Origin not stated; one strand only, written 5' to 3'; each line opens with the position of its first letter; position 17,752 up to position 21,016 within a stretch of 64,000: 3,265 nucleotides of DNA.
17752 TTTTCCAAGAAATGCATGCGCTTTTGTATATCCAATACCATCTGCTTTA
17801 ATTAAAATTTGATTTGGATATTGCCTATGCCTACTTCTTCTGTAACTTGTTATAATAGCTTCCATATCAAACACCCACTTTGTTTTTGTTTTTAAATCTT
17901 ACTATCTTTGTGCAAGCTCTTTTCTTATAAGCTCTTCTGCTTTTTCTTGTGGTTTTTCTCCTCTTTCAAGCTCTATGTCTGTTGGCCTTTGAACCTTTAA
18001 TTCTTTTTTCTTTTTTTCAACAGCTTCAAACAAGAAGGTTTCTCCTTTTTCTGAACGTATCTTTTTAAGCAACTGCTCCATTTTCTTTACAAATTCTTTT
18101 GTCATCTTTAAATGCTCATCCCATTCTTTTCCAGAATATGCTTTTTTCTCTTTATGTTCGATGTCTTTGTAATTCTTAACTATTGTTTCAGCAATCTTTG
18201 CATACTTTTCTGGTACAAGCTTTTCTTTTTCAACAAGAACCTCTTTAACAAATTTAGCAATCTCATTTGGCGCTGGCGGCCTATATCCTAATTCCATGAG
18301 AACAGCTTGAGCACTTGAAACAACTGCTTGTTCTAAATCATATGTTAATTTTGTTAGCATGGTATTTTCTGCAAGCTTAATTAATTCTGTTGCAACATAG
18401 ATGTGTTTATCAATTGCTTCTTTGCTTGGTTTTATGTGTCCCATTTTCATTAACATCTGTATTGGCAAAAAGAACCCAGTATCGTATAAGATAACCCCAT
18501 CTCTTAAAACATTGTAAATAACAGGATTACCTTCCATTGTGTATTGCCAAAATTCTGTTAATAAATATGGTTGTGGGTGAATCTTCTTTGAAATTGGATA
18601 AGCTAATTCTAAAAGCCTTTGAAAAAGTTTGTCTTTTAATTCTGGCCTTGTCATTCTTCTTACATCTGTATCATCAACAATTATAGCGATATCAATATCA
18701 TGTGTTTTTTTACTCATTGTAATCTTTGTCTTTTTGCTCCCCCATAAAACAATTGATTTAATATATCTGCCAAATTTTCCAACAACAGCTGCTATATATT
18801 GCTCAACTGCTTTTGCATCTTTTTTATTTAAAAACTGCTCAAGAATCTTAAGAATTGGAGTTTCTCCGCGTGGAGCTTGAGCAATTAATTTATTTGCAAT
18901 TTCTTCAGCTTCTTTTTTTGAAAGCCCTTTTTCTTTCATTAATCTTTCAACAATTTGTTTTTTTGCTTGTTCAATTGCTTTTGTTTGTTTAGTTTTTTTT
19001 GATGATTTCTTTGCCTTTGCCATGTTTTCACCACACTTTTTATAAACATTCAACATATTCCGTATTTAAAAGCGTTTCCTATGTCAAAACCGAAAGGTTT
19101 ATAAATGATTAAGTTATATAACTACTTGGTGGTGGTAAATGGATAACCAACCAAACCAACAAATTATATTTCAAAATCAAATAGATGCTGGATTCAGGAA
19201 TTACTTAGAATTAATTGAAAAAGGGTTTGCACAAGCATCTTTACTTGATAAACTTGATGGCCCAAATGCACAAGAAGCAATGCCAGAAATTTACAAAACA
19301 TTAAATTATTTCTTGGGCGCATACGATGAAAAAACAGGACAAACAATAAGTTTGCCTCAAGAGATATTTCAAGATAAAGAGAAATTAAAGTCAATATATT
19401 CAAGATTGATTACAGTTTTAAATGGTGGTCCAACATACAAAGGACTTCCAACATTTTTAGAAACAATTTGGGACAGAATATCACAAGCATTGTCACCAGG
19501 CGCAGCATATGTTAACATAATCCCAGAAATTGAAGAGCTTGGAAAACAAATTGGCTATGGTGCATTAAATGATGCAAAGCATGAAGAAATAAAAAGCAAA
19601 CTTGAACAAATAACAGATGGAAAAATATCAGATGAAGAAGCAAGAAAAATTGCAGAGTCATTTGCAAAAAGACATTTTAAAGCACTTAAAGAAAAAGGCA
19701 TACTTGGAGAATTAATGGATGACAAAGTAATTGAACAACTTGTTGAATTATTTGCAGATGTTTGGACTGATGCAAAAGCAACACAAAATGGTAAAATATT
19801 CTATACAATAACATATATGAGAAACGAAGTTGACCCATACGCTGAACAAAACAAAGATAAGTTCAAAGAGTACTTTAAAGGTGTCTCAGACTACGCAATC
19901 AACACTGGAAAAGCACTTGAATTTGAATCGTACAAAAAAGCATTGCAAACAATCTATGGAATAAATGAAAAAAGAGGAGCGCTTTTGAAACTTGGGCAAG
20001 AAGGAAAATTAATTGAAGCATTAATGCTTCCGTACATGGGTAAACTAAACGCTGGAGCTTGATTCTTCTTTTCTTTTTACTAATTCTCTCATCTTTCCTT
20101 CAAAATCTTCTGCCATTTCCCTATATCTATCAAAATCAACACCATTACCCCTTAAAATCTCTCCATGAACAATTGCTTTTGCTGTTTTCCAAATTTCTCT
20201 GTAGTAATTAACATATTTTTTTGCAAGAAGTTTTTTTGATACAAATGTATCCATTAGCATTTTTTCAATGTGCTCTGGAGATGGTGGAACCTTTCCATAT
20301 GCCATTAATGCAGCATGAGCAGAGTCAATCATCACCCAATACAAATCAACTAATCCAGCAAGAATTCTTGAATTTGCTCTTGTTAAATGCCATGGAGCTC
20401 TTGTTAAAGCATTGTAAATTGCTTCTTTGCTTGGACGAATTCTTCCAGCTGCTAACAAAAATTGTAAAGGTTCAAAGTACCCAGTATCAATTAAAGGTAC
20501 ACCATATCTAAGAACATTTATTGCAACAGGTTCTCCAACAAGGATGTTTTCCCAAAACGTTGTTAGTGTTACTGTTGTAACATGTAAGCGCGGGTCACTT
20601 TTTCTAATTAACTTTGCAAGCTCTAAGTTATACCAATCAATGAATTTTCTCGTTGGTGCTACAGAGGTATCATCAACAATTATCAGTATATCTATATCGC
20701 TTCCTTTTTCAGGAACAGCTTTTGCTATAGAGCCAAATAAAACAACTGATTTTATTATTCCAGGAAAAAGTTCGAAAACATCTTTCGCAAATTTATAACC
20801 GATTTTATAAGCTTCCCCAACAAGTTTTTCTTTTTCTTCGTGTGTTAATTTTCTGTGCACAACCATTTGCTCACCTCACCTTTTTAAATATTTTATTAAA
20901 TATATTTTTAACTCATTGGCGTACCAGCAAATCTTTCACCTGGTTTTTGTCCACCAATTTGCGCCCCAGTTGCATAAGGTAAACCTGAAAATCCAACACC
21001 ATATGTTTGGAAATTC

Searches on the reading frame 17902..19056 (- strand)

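Call 22: search_protein_families(library=pfam, proteins=[window:17902-19056:-], max_evalue=0.01)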
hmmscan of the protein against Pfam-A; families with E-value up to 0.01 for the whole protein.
window:17902-19056:- (384 aa): 2 families
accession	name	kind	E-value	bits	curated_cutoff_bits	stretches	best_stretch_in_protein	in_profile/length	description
PF18765.7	Polbeta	-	0.00036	21.1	26.9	1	98-192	12-89/93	Polymerase beta, Nucleotidyltransferase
PF12717.13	Cnd1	-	0.0041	17.6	26.4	0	233-294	62-125/162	non-SMC mitotic condensation complex subunit 1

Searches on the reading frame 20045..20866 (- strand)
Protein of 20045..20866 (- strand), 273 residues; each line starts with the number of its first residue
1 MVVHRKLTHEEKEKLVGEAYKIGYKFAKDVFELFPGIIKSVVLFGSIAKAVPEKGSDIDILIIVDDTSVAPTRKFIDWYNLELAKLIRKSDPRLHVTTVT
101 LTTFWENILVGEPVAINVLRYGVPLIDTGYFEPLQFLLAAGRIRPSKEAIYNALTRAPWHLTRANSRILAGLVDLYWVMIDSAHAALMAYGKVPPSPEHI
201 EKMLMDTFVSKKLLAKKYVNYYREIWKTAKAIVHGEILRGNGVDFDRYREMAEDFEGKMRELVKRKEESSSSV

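Call 22: search_protein_families(library=pfam, proteins=[window:20045-20866:-], max_evalue=0.01)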
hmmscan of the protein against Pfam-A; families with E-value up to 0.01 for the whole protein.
window:20045-20866:- (273 aa): 2 families
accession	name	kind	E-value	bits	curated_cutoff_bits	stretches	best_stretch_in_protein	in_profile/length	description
PF01909.29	NTP_transf_2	-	6.3e-10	39.8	21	1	25-105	3-78/93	Nucleotidyltransferase domain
PF18765.7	Polbeta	-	5.3e-07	30.2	26.9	1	38-76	13-46/93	Polymerase beta, Nucleotidyltransferase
